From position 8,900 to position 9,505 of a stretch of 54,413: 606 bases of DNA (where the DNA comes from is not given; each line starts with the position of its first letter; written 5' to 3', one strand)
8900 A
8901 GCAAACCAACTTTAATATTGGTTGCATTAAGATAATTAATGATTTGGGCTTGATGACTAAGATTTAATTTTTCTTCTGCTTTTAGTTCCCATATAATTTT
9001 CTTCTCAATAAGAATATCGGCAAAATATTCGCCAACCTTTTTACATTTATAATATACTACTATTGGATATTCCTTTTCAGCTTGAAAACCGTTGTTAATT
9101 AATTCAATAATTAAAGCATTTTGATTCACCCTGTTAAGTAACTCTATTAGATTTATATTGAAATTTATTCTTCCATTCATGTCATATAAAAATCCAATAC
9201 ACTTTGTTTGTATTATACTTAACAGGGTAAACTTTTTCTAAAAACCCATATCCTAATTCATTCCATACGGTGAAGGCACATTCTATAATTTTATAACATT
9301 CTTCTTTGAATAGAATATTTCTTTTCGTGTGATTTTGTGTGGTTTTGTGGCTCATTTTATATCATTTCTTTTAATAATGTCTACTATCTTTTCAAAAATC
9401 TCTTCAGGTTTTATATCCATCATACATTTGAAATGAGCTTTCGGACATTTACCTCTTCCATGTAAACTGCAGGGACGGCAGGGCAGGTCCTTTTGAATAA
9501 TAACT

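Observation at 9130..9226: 97-bp element with perfect terminal inverted repeats splits a GxxExxY gene; precise removal restores the ORF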

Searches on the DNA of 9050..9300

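Call 55: search_rna_families(source=window, start=9050, end=9300, threshold=evalue, max_evalue=10)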
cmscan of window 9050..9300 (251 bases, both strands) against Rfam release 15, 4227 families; matches with E-value up to 10: 4.
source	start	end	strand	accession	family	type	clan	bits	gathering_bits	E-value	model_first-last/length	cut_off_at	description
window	9170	9231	-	RF00536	snoMe28S-Cm3227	Gene; snRNA; snoRNA; CD-box;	-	16.9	43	5.4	1-82/82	no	Small nucleolar RNA Me28S-Cm3227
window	9188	9293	-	RF02512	PYLIS_5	Cis-reg;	-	15.3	60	4.5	1-100/100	no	Pyrrolysine insertion sequence transposase 1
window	9181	9228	-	RF00840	mir-374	Gene; miRNA;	-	14.9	54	2.6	1-71/71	no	mir-374 microRNA precursor family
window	9215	9261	+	RF02560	CbSR9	Gene; antisense;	-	14.3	279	1.7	96-142/213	no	Coxiella burnetii sRNA 9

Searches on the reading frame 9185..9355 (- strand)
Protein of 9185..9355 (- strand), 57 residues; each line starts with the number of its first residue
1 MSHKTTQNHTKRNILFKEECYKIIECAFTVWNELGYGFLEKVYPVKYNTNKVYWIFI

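Call 16: search_protein_families(library=pfam, proteins=[window:9185-9355:-], max_evalue=0.01)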
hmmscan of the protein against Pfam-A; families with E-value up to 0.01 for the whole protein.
seq(57 aa): 1 family
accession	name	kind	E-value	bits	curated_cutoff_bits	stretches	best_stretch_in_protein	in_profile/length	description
PF13366.12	PDDEXK_3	-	3.5e-06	27.8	22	1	18-43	2-27/117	PD-(D/E)XK nuclease superfamily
